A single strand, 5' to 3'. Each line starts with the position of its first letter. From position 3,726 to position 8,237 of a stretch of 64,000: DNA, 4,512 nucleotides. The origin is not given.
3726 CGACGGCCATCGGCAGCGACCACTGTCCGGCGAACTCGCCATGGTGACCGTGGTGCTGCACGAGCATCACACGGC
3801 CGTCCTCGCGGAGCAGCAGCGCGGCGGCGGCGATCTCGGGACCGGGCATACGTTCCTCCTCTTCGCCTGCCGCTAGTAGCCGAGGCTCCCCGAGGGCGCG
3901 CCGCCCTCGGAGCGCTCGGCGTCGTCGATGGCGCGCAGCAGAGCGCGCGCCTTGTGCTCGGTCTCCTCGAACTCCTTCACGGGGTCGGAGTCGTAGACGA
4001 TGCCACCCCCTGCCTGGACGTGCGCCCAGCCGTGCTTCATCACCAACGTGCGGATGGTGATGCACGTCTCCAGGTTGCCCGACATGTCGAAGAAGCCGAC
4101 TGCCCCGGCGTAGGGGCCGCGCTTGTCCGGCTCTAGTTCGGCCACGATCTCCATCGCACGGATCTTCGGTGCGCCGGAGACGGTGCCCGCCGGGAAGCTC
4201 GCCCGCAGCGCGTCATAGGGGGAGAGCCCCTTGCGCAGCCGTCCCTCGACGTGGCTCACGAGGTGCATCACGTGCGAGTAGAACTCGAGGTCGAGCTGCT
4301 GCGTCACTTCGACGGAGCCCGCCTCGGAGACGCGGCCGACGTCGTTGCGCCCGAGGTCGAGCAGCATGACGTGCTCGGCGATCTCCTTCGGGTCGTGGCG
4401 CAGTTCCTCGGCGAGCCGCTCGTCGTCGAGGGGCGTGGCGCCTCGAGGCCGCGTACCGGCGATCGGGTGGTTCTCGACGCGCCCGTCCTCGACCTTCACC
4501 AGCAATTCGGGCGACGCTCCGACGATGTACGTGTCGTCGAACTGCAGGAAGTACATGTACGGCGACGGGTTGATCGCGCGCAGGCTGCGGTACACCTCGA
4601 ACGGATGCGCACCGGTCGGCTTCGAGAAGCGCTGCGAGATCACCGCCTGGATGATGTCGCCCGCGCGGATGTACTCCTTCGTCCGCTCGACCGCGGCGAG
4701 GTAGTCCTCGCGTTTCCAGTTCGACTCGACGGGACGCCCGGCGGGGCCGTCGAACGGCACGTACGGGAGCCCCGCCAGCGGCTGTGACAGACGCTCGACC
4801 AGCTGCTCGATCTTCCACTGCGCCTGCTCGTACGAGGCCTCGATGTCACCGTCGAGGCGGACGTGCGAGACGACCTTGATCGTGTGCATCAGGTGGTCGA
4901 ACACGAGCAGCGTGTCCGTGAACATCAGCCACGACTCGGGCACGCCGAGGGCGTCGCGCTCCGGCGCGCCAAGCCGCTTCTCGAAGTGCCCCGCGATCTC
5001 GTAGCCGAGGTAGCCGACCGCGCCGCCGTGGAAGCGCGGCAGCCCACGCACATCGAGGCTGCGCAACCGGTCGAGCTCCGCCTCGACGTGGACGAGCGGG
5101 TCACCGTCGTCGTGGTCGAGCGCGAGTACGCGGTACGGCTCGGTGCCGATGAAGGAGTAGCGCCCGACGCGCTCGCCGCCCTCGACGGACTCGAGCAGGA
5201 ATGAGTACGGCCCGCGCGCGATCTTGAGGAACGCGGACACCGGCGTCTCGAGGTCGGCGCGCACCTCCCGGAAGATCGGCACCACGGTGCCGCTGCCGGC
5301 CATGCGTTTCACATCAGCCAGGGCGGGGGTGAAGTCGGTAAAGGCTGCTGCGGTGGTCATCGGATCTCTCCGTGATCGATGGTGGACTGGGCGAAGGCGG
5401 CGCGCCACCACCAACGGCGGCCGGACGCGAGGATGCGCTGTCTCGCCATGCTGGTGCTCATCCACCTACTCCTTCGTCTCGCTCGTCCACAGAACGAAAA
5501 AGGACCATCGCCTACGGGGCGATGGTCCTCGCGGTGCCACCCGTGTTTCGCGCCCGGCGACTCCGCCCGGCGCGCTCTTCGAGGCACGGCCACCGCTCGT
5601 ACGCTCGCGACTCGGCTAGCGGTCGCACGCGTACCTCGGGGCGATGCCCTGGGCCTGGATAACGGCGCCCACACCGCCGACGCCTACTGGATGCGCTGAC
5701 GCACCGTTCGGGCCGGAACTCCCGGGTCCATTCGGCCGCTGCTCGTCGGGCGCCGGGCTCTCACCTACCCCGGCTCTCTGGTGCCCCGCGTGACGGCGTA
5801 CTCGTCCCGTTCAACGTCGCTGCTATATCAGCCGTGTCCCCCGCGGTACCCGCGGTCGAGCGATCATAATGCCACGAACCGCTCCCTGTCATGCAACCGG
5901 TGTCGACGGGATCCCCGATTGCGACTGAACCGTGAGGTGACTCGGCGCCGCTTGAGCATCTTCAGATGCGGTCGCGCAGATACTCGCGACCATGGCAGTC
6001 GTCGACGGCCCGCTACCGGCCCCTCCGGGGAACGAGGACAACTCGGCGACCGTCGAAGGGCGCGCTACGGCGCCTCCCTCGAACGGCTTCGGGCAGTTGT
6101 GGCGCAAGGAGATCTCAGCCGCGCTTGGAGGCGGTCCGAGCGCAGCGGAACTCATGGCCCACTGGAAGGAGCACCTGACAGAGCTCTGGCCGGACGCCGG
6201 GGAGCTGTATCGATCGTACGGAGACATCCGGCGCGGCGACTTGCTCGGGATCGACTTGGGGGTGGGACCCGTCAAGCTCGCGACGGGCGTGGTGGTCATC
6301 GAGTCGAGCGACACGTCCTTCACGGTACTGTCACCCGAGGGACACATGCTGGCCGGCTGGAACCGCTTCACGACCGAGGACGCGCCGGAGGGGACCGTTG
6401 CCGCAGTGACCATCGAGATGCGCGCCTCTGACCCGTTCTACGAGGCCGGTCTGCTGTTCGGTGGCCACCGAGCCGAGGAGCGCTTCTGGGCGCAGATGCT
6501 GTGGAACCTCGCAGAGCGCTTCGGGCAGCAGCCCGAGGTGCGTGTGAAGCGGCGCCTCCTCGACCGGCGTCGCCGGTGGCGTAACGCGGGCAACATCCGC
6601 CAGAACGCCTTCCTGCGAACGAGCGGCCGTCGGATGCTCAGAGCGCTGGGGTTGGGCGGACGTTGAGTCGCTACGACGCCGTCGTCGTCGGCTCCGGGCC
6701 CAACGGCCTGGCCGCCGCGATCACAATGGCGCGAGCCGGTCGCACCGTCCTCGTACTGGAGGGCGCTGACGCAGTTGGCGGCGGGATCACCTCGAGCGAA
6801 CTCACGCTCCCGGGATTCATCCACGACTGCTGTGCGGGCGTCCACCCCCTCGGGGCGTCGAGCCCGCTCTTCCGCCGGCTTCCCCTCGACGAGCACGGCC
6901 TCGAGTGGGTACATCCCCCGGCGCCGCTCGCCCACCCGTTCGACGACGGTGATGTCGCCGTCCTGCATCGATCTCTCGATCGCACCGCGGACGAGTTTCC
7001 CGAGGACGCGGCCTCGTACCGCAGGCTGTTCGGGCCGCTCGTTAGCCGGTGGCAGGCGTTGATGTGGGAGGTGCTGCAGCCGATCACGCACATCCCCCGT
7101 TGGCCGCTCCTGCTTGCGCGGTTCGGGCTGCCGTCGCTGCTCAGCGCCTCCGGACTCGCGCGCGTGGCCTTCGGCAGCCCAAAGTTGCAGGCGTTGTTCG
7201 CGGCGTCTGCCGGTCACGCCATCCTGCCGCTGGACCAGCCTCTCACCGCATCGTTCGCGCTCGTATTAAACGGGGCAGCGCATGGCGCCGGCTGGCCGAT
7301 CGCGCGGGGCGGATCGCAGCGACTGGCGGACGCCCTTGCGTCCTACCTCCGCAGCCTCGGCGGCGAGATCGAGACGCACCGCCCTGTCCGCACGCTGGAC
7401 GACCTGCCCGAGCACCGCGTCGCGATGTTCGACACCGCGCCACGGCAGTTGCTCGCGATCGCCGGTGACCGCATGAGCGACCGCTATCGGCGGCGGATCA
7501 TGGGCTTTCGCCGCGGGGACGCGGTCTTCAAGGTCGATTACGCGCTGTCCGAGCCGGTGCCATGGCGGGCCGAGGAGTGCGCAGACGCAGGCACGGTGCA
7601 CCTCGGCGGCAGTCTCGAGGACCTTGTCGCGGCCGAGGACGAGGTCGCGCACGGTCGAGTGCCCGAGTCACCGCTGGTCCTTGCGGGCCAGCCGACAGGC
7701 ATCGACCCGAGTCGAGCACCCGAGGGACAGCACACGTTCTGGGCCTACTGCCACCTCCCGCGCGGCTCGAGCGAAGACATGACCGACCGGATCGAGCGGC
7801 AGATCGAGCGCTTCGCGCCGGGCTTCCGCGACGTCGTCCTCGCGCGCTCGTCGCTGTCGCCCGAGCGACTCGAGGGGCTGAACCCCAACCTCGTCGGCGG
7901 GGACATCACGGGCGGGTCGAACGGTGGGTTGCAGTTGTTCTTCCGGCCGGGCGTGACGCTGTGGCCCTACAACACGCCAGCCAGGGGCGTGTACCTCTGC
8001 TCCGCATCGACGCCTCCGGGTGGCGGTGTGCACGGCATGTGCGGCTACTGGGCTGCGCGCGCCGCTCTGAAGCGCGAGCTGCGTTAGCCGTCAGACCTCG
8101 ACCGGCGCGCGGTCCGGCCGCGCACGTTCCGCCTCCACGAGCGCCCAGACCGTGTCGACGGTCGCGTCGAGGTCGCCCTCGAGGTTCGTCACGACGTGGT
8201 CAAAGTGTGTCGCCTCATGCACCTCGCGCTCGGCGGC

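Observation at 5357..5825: Double tryptophan sensing: Trp T-box followed by a WWW leader peptide coupled to trpE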

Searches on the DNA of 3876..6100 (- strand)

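Call 5: search_rna_families(source=window, start=5200, end=6100, threshold=evalue, max_evalue=10, show_alignments=4)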
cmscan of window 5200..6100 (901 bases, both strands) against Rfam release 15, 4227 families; matches with E-value up to 10: 4.
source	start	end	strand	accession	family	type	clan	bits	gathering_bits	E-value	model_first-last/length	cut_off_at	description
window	5512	5823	-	RF00230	T-box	Cis-reg; leader;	-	46.1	93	8.3e-09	1-219/219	no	T-box leader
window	5493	5580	+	RF02868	ncS037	Gene; sRNA;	-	22.6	112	0.25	1-152/152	no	Burkholderia sRNA 37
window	5896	5957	+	RF01145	sR14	Gene; snRNA; snoRNA; CD-box;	-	13.6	38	0.67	1-54/54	no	Small nucleolar RNA sR14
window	5500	5530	-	RF02867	ncS011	Gene; sRNA;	-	9.9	48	8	174-203/207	no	Burkholderia sRNA 11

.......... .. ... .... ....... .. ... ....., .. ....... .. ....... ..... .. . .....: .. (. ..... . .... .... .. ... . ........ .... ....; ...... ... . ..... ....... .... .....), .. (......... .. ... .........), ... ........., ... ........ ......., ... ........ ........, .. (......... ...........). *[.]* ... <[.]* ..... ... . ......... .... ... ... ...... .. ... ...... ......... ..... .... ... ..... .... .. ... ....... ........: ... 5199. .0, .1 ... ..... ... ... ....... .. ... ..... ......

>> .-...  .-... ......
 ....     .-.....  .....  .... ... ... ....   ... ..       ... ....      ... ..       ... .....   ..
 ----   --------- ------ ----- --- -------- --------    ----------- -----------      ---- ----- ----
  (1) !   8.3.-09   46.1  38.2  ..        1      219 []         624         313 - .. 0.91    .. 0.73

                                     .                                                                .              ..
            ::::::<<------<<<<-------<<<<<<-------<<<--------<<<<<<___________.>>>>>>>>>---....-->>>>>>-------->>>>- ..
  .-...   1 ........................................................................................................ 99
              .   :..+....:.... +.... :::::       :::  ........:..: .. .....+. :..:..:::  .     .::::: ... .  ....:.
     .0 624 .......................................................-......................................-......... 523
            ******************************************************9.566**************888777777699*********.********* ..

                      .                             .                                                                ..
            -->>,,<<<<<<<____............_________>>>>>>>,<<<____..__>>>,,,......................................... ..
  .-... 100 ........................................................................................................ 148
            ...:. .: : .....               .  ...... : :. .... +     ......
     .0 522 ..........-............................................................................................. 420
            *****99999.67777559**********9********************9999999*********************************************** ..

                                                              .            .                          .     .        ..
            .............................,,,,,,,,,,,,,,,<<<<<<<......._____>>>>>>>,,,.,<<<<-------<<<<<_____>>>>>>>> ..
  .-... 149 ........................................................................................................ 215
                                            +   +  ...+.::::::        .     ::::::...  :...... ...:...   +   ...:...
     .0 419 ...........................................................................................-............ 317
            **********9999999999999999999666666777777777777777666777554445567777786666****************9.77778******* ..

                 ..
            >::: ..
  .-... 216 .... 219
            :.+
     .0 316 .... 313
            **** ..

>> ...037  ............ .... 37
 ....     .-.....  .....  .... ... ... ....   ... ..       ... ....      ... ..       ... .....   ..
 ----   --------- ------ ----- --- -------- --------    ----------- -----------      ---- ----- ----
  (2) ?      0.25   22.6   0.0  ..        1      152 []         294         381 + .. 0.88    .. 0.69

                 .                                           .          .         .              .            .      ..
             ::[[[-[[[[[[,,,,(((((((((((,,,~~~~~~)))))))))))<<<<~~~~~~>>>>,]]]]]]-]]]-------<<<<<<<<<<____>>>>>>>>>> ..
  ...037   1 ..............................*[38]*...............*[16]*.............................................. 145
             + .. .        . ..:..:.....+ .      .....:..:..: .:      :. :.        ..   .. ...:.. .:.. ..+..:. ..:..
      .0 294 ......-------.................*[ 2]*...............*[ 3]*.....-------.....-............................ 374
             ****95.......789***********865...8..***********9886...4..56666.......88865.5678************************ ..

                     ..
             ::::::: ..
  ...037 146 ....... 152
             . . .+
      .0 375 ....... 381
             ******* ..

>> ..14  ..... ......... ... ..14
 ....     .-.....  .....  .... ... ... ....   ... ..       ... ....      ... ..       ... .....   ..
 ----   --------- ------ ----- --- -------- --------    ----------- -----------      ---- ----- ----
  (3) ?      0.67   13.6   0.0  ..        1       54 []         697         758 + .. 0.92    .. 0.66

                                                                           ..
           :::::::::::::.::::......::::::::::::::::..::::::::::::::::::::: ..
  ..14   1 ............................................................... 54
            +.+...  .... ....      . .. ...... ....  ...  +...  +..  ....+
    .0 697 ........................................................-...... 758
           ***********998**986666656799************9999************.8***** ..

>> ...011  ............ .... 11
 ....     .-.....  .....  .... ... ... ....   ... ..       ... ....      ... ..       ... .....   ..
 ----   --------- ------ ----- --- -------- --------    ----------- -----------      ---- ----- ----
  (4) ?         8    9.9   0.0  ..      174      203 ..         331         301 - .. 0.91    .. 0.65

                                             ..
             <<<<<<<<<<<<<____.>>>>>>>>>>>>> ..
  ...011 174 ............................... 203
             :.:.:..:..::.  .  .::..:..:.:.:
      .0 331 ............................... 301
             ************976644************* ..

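Call 28: search_rna_families(sources=[L001, L003, L005, L006, L007, L008, L009, L010, L011], threshold=evalue, max_evalue=0.01, show_alignments=0)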
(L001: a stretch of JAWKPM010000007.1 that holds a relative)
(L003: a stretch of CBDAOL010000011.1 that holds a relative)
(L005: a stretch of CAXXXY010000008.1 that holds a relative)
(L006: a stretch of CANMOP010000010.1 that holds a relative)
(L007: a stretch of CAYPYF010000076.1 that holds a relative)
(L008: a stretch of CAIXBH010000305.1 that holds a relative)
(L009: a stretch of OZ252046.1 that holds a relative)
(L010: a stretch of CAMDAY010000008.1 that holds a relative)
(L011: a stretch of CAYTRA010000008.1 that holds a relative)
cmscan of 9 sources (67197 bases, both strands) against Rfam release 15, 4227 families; matches with E-value up to 0.01: 8.
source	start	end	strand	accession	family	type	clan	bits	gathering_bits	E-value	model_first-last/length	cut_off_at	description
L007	2492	2792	+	RF00230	T-box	Cis-reg; leader;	-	60.2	93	1.4e-10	1-219/219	no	T-box leader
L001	2454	2765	+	RF00230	T-box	Cis-reg; leader;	-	57.4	93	7.3e-10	1-219/219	no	T-box leader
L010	2550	2720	+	RF00230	T-box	Cis-reg; leader;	-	51.9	93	2e-08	1-219/219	no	T-box leader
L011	2501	2809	+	RF00230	T-box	Cis-reg; leader;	-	50.3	93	5.1e-08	1-219/219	no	T-box leader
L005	2628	2724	+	RF00230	T-box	Cis-reg; leader;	-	48.6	93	1.4e-07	7-103/219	no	T-box leader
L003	2507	2803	+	RF00230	T-box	Cis-reg; leader;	-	46.4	93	5.1e-07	1-219/219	no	T-box leader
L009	2499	2660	+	RF00230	T-box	Cis-reg; leader;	-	40.3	93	2e-05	1-219/219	no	T-box leader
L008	2303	2456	+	RF00230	T-box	Cis-reg; leader;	-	31.3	93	0.004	1-219/219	no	T-box leader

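Call 29: search_rna_families(sources=[L002, L012, L013, L014, L016, L018, L020, L024, L025], threshold=evalue, max_evalue=0.01, show_alignments=0)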
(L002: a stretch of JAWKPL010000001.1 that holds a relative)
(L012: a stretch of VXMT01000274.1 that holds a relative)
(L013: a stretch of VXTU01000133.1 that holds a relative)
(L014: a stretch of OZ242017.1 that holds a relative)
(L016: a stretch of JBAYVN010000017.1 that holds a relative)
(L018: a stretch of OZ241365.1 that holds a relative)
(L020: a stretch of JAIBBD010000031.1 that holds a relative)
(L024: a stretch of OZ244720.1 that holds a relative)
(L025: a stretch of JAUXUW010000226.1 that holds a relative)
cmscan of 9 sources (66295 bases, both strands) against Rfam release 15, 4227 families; matches with E-value up to 0.01: 7.
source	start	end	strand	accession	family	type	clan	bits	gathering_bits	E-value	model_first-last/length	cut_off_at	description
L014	2472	2651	+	RF00230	T-box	Cis-reg; leader;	-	52.2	93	1.7e-08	1-219/219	no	T-box leader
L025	2550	2830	+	RF00230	T-box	Cis-reg; leader;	-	47.7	93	2.4e-07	1-219/219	no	T-box leader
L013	2478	2657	+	RF00230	T-box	Cis-reg; leader;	-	45.1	93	1.1e-06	1-219/219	no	T-box leader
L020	1446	1755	+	RF00230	T-box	Cis-reg; leader;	-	44.1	93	2e-06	1-219/219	no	T-box leader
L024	2461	2641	+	RF00230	T-box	Cis-reg; leader;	-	39.9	93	2.4e-05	1-219/219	no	T-box leader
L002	1465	1778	+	RF00230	T-box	Cis-reg; leader;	-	35.6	93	0.00031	1-219/219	no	T-box leader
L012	2028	2203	+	RF00230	T-box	Cis-reg; leader;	-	35.1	93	0.00042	1-219/219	no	T-box leader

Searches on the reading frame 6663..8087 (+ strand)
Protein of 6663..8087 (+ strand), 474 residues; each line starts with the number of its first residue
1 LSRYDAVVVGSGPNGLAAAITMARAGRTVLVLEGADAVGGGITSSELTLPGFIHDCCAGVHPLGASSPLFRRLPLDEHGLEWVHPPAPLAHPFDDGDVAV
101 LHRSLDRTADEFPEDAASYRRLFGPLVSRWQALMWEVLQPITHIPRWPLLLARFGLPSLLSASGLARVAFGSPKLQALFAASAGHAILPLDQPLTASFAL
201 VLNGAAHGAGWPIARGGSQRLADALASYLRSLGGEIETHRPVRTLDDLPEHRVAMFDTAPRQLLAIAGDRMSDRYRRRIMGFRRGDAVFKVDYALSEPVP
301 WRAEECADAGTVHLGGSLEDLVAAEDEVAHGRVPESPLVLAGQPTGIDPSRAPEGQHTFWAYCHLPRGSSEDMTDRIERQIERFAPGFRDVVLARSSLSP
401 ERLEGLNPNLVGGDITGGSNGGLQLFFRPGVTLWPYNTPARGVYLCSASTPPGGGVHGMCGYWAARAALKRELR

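Call 10: search_protein_families(library=ncbifam, proteins=[window:6663-8087:+])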
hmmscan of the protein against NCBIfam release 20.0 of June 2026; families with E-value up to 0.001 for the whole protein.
window:6663-8087:+ (474 aa): 44 families (the best 25 are shown)
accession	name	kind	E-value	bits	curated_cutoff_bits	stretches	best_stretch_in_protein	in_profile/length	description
NF045689.1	BCarotKetCrtO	equivalog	1.2e-40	139.7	1000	2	266-471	314-538/563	beta-carotene ketolase CrtO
TIGR02734.1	crtI_fam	subfamily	4.6e-14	52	238.1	1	6-56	1-49/504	phytoene desaturase family protein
NF005560.0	PRK07233.1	equivalog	1.2e-09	37.5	252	1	7-46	4-43/435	hypothetical protein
NF045637.1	carotdesatCrtDProt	equivalog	1.9e-09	36.6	580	1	7-43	2-38/485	1-hydroxycarotenoid 3,4-desaturase CrtD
NF003585.0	PRK05249.1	equivalog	4.2e-09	35.5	465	1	2-44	5-47/464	Si-specific NAD(P)(+) transhydrogenase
NF009476.0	PRK12839.1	equivalog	1.3e-06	26.9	940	1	3-44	8-49/572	FAD-dependent oxidoreductase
NF053676.1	4oxCHCAChcC1Cy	equivalog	1.7e-06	26.7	1000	1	3-42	1-40/528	4-oxocyclohexanecarboxylate 2-dehydrogenase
NF004789.0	PRK06134.1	subfamily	2.6e-06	26.3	747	1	4-45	13-54/581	FAD-dependent oxidoreductase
TIGR01317.1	GOGAT_sm_gam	subfamily_domain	3.1e-06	26.3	447.7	1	7-42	147-182/485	glutamate synthase small subunit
NF009477.0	PRK12843.1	equivalog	3.1e-06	25.9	758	1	3-46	16-59/578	FAD-dependent oxidoreductase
TIGR03467.1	HpnE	equivalog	4e-06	26.4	283.05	1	7-47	2-42/430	hydroxysqualene dehydroxylase HpnE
NF005882.1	PRK07843.1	equivalog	4.4e-06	25.4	788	1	3-44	1-42/547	3-oxosteroid 1-dehydrogenase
TIGR00292.1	TIGR00292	equivalog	4.6e-06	26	148.3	1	4-43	22-61/254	sulfide-dependent adenosine diphosphate thiazole synthase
TIGR02733.1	desat_CrtD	equivalog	5e-06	25.5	549.7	1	6-77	4-77/492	C-3',4' desaturase CrtD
TIGR02032.1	GG-red-SF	subfamily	6.3e-06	26.1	158.8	1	4-39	1-36/297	geranylgeranyl reductase family protein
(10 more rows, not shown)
